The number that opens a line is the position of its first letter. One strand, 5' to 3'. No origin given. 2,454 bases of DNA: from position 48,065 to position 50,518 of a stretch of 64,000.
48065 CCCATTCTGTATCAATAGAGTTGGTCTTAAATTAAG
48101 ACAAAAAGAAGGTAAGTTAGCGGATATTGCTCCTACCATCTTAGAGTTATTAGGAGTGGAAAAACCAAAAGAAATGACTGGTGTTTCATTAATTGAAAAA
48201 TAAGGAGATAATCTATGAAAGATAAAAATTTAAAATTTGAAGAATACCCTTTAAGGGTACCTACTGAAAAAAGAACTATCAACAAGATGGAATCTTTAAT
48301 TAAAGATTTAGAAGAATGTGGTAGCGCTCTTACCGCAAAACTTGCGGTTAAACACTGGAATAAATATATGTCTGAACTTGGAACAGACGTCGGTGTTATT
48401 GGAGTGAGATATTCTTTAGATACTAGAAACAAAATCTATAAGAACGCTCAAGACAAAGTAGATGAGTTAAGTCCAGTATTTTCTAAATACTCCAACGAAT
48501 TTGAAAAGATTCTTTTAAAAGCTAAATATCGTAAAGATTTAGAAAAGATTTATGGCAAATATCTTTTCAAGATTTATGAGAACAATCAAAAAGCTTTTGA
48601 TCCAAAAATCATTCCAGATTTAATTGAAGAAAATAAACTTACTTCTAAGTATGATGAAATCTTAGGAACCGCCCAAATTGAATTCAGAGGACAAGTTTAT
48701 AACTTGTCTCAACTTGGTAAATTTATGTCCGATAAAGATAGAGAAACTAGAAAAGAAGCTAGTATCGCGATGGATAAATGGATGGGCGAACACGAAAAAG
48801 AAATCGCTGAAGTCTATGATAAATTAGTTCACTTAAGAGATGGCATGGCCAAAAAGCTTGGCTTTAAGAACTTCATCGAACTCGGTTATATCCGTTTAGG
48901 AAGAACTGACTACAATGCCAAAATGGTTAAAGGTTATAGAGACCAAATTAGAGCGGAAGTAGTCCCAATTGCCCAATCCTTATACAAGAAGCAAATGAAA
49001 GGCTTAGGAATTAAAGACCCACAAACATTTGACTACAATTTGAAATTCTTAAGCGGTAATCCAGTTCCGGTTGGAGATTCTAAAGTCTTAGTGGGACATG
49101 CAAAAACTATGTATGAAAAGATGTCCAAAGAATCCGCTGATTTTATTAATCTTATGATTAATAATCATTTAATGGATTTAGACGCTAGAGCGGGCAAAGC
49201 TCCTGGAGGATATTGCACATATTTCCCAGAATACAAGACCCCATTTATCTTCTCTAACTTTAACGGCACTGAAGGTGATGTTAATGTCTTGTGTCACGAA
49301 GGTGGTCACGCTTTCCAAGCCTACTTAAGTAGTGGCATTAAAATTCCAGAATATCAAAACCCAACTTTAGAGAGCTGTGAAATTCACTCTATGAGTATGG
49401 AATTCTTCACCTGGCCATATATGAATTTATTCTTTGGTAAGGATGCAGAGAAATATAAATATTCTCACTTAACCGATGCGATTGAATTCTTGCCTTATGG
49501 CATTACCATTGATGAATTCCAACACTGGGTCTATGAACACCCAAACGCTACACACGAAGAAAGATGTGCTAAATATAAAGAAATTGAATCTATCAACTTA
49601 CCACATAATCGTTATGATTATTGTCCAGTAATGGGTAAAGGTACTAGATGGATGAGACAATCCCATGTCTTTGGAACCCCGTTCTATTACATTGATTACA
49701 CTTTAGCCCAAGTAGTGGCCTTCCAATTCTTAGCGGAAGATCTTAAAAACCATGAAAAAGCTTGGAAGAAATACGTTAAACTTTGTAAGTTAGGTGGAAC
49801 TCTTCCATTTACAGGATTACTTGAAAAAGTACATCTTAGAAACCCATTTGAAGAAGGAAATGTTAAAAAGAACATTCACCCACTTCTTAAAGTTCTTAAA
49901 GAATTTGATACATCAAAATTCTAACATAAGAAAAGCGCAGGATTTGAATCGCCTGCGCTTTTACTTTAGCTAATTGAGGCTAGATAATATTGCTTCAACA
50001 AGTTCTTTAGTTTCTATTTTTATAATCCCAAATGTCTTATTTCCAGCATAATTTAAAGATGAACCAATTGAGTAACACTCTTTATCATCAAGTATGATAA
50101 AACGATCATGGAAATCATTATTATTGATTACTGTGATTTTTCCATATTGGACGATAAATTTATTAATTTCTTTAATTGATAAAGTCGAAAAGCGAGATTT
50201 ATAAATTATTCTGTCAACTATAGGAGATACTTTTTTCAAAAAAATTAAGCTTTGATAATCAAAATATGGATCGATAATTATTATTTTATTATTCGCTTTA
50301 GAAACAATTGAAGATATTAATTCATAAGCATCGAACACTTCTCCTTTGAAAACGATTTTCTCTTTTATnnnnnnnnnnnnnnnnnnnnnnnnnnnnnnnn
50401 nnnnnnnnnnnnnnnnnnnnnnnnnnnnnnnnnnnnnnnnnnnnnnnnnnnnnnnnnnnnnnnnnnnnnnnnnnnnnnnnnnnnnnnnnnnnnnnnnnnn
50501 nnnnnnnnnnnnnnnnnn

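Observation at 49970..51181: RhuM-family protein fused to a PLD-like (HKD-variant) C-terminal domain, wedged between a terminator and the 3' end of tRNA-Leu(GAG)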

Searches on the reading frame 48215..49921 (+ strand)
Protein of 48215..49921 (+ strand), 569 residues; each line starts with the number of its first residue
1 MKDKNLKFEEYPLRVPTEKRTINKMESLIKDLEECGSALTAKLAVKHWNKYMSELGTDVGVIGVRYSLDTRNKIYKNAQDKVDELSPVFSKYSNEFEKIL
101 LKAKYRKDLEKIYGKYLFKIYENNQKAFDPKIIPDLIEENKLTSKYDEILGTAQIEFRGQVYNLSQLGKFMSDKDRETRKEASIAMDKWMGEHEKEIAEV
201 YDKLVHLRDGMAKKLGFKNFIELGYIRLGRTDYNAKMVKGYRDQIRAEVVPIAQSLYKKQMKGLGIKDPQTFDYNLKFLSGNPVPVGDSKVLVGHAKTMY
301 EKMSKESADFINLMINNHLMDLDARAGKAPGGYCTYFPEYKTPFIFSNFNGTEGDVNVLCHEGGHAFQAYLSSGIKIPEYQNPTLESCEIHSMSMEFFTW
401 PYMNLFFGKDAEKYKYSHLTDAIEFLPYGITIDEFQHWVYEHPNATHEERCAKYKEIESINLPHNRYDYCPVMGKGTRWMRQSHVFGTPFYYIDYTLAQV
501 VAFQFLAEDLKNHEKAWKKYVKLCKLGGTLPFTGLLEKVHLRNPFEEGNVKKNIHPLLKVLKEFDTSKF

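Call 41: find_related_loci(query=window:48215-49921:+, collection=genome_contigs, flank=6000)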
Query window:48215-49921:+ (569 aa) in genome_contigs; peptide patterns used: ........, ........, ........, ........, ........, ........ (x = any residue, [..] = any of these).
600 stretches matched a pattern (row limit reached: there are more); 595 encode a relative of the query (tblastn E <= 1e-3); the best 80 are kept; 80 distinct loci.
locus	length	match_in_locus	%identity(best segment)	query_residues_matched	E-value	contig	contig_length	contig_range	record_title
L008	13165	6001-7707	97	1-569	0e+0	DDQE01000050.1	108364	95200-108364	MAG TPA_asm: Bacillales bacterium UBA2450 UBA2450_contig_1166, whole genome shotgun sequence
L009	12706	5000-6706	96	1-569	0e+0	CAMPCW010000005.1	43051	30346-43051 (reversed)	MAG: uncultured Bacillales bacterium isolate SRR873610_bin.95_metaWRAP_v1.3_MAG genome assembly, contig: NODE_1038_lengt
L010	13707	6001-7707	96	1-569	0e+0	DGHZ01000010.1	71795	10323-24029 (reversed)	MAG TPA_asm: Bacillales bacterium UBA3835 UBA3835_contig_7401, whole genome shotgun sequence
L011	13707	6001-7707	96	1-569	0e+0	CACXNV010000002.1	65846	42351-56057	MAG: uncultured Erysipelotrichaceae bacterium isolate RUG11432 genome assembly, contig: RUG11432_asm_2, whole genome sho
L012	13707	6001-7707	83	1-569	0e+0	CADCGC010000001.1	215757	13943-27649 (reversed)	MAG: uncultured Erysipelotrichaceae bacterium isolate RUG14619 genome assembly, contig: RUG14619_asm_1, whole genome sho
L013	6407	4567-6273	82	1-569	0e+0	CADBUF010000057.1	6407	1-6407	MAG: uncultured Erysipelotrichaceae bacterium isolate RUG14307 genome assembly, contig: RUG14307_asm_57, whole genome sh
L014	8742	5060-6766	83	1-569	0e+0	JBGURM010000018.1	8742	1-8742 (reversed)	MAG: Bacilli bacterium isolate ruminal_MAG_116 ruminal_MAG_116_contig_0018, whole genome shotgun sequence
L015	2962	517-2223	77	1-569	0e+0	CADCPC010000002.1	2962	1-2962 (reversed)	MAG: uncultured Erysipelotrichaceae bacterium isolate RUG14851 genome assembly, contig: RUG14851_asm_2, whole genome sho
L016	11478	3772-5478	69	1-569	0e+0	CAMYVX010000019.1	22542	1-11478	MAG TPA_asm: uncultured Bacillales bacterium isolate SRR10912535_bin.26_metaWRAP_v1.3_MAG genome assembly, contig: ERZ14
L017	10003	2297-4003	68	1-569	0e+0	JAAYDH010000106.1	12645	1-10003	MAG: Erysipelotrichaceae bacterium isolate AS06rmzACSIP_540 138574_AS06, whole genome shotgun sequence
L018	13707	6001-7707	67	1-569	0e+0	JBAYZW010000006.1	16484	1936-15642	MAG: Bacilli bacterium isolate SO_2017_CLC_66 scaffold_4998_c1_PH3_2017, whole genome shotgun sequence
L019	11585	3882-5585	67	1-568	0e+0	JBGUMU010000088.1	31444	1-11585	MAG: Bacilli bacterium isolate ruminal_MAG_226 ruminal_MAG_226_contig_0088, whole genome shotgun sequence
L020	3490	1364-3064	66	1-567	0e+0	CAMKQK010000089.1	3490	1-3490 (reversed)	MAG: uncultured Bacillales bacterium isolate SRR12081302_bin.41_metaWRAP_v1.3_MAG genome assembly, contig: ERZ12289775.6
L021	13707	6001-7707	65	1-569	0e+0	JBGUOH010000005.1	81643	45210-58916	MAG: Bacilli bacterium isolate ruminal_MAG_191 ruminal_MAG_191_contig_0005, whole genome shotgun sequence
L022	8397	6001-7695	62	1-565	0e+0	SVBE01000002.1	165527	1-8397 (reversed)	MAG: Erysipelotrichaceae bacterium isolate SIG220 NODE_8_length_165527_cov_10.254578, whole genome shotgun sequence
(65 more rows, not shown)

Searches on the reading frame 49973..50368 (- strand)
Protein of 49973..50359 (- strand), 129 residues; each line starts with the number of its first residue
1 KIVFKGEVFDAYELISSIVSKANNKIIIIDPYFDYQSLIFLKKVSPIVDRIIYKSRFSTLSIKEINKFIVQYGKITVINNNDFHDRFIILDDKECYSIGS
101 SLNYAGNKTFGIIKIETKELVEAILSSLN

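Call 12: find_homologous_proteins(query=window:49973-50359:-)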
Query window:49973-50359:- (129 aa): 13 proteins with E <= 0.001 among 26 candidates.
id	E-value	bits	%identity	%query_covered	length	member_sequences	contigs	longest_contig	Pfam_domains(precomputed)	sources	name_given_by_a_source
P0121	8.9e-64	231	88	100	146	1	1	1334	-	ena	-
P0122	1.4e-42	163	90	69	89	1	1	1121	-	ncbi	-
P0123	9.9e-21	92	48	91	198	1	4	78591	-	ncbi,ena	-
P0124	6.3e-20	90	49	91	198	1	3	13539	-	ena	-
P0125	1.8e-19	88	50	88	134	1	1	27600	-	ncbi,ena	-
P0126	2.5e-19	88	42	97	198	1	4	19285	-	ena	-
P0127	1.8e-17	82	42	92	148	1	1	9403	-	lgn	-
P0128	5.9e-17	80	43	100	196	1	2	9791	-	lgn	-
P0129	9.9e-17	79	45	86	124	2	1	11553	-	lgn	-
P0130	2.7e-15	75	40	100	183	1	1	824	-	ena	-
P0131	1.6e-14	72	57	49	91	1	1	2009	-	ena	-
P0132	3.9e-13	68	62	43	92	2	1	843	-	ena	-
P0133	1.9e-12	65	39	86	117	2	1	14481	-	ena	-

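Call 31: search_solved_structures(query=A2, max_evalue=10, show_alignments=5)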
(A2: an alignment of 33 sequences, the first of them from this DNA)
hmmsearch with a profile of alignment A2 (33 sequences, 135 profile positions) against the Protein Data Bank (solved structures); distinct sequences matched with E-value up to 10: 0.

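Call 32: search_protein_families(library=pfam, alignment_id=A2, max_evalue=1)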
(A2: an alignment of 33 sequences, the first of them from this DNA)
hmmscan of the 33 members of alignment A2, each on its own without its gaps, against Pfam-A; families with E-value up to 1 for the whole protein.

A. member 1, seq(132 aa): 1 family
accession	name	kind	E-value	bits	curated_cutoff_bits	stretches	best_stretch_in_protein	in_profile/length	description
PF01935.23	DUF87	-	0.07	13.7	23.2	1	17-74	43-103/220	Helicase HerA, central domain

B. families by the number of members that match (of 33 scanned): 29 families (the first 25 are shown)
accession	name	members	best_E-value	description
PF13091.12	PLDc_2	14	1.5e-06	PLD-like domain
PF13644.11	DKNYY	2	0.011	DKNYY family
PF16565.11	MIT_C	2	0.026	Phospholipase D-like domain at C-terminus of MIT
PF05873.17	Mt_ATP-synt_D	2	0.033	ATP synthase D chain, mitochondrial (ATP5H)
PF24131.1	DUF7398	1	0.0045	Family of unknown function (DUF7398)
PF24217.1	DUF7436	1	0.0079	Family of unknown function (DUF7436)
PF00614.28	PLDc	1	0.0087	Phospholipase D Active site motif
PF06905.18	FAIM1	1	0.02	Fas apoptotic inhibitory molecule (FAIM1)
PF17236.8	SU10_MCP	1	0.027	SU10 major capsid protein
PF24753.1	DUF7698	1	0.037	Domain of unknown function (DUF7698)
PF16320.10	Ribosomal_L12_N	1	0.038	Ribosomal protein L7/L12 dimerisation domain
PF25278.1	DUF7872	1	0.039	Domain of unknown function (DUF7872)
PF19789.6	DUF6273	1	0.043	Domain of unknown function (DUF6273)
PF07126.18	ZapC_C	1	0.043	Cell-division protein ZapC, C-terminal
PF09987.14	DUF2226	1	0.043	Uncharacterized protein conserved in archaea (DUF2226)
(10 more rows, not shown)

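Call 53: search_protein_representatives(alignment_id=A2)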
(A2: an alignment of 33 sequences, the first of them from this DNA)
Query: 33 sequences, 135 profile positions. Proteins with E-value up to 0.001 (for the whole library): 6496; up to 1e-10: 2670; up to 1e-30: 282. The best 150 are listed.
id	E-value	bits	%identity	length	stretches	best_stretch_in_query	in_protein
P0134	4.3e-46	172.6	-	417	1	2-131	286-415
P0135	6.0e-46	172.1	-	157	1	1-132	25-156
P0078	1.3e-45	171.1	-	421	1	2-133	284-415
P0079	2.1e-45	170.4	-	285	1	1-132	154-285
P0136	2.3e-45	170.2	-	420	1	2-132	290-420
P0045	5.7e-45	169.0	-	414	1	2-133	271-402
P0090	5.9e-45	168.9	-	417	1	2-133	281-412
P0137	1.0e-44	168.2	-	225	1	2-131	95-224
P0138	1.6e-44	167.5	-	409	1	1-134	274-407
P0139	7.7e-44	165.3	-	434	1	2-131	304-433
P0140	1.3e-43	164.6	-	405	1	2-132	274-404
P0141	2.8e-43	163.5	-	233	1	2-133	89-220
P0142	9.7e-43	161.7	-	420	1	3-133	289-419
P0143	2.1e-42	160.6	-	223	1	2-133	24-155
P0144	2.2e-42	160.6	-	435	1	1-133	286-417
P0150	5.1e-41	156.2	-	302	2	2-134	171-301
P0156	2.3e-40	154.1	-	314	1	2-129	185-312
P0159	5.0e-40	153.0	-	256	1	2-132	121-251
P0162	8.3e-40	152.2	-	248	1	2-134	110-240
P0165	1.2e-39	151.7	-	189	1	2-132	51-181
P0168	1.8e-39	151.2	-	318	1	3-132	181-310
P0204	1.1e-36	142.2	-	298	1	3-131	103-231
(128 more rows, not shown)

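Call 54: search_protein_families(library=pfam, proteins=[P0150, P0156, P0168, P0137, P0141, P0159, P0162, P0165, P0143, P0204], max_evalue=0.01)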
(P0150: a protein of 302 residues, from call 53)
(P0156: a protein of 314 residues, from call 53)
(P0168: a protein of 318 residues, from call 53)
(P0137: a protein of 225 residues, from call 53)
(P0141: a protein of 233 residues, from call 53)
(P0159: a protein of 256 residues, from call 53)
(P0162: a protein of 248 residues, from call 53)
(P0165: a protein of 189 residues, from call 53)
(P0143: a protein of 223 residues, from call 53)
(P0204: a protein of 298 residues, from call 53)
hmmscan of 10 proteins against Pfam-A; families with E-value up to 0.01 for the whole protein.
P0150 (302 aa): 2 families
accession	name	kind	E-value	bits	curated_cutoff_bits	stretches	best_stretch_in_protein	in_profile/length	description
PF10543.14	ORF6N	-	2.9e-30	104.8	27.8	1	13-103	2-86/86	ORF6N domain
PF09669.15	Phage_pRha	-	0.0011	20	29.9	1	44-124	16-90/91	Phage regulatory protein Rha (Phage_pRha)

P0156 (314 aa): 2 families
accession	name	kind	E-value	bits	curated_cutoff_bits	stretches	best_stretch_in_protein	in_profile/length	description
PF10543.14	ORF6N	-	1.1e-29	103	27.8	1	27-119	2-84/86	ORF6N domain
PF09669.15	Phage_pRha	-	0.0011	19.9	29.9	1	83-143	34-91/91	Phage regulatory protein Rha (Phage_pRha)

P0168 (318 aa): 1 family
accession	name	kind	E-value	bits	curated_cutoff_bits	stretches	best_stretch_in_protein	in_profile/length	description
PF10543.14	ORF6N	-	3.7e-33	114.1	27.8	1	30-114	2-86/86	ORF6N domain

P0137 (225 aa): 1 family
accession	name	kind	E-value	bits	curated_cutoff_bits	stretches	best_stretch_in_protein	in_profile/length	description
PF13091.12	PLDc_2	-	0.0076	16.5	27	0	111-203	1-103/132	PLD-like domain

P0141 (233 aa): 1 family
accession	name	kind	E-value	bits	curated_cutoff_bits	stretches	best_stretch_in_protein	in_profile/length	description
PF13310.11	Virulence_RhuM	-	3.7e-20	72.7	33.7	1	6-84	17-95/252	Virulence protein RhuM family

P0159 (256 aa): 0 families

P0162 (248 aa): 1 family
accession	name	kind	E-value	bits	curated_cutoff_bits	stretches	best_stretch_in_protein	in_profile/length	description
PF10543.14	ORF6N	-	7.8e-08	33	27.8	1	1-50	44-86/86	ORF6N domain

P0165 (189 aa): 0 families

P0143 (223 aa): 0 families

P0204 (298 aa): 1 family
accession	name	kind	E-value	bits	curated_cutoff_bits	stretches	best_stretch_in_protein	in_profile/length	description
PF10543.14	ORF6N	-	0.0044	17.7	27.8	1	6-29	63-86/86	ORF6N domain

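Call 90: search_protein_families(library=padloc, proteins=[window:49973-50359:-, P0168, P0135], max_evalue=0.001)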
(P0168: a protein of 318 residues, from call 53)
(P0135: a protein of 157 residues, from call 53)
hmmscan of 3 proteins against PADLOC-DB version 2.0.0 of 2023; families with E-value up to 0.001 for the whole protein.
window:49973-50359:- (129 aa): 2 families
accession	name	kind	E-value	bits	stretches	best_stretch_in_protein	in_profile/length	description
PDLC04869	PDC-S05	-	9.6e-35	118.2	1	1-128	173-300/306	-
PDLC04879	PDC-S05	-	9.5e-30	102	1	2-126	161-282/285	-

P0168 (318 aa): 4 families
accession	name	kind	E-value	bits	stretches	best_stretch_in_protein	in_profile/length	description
PDLC04869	PDC-S05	-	2.1e-126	419.2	1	18-311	8-302/306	-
PDLC04856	PDC-S05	-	2.1e-54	182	1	19-181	4-166/177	-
PDLC04879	PDC-S05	-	9.1e-45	151.3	1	148-307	126-282/285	-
PDLC04849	PDC-S05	-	1.6e-33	114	1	21-179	4-160/183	-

P0135 (157 aa): 2 families
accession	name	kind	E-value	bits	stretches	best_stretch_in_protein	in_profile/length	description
PDLC04869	PDC-S05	-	9.2e-39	131.4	1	24-156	169-301/306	-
PDLC04879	PDC-S05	-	4.2e-34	116.3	1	23-146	155-277/285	-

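Call 91: search_protein_families(library=phrogs, proteins=[window:49973-50359:-, P0168], max_evalue=0.001)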
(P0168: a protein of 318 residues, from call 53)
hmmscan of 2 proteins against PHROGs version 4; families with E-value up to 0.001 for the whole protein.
window:49973-50359:- (129 aa): 0 families

P0168 (318 aa): 6 families
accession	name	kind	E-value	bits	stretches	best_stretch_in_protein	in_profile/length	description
phrog_4792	-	transcription regulation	3.1e-25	90.3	1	26-138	12-126/268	anti-repressor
phrog_1760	-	transcription regulation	5.7e-06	27.1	1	33-127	14-111/232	anti-repressor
phrog_7755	-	transcription regulation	3e-05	24.6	1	10-136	107-230/282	anti-repressor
phrog_373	-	transcription regulation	3.2e-05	24.4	1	14-136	67-190/373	anti-repressor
phrog_1726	-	transcription regulation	0.00031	21.6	1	33-124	11-108/264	anti-repressor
phrog_2379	-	transcription regulation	0.00045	21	1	30-124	10-108/187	anti-repressor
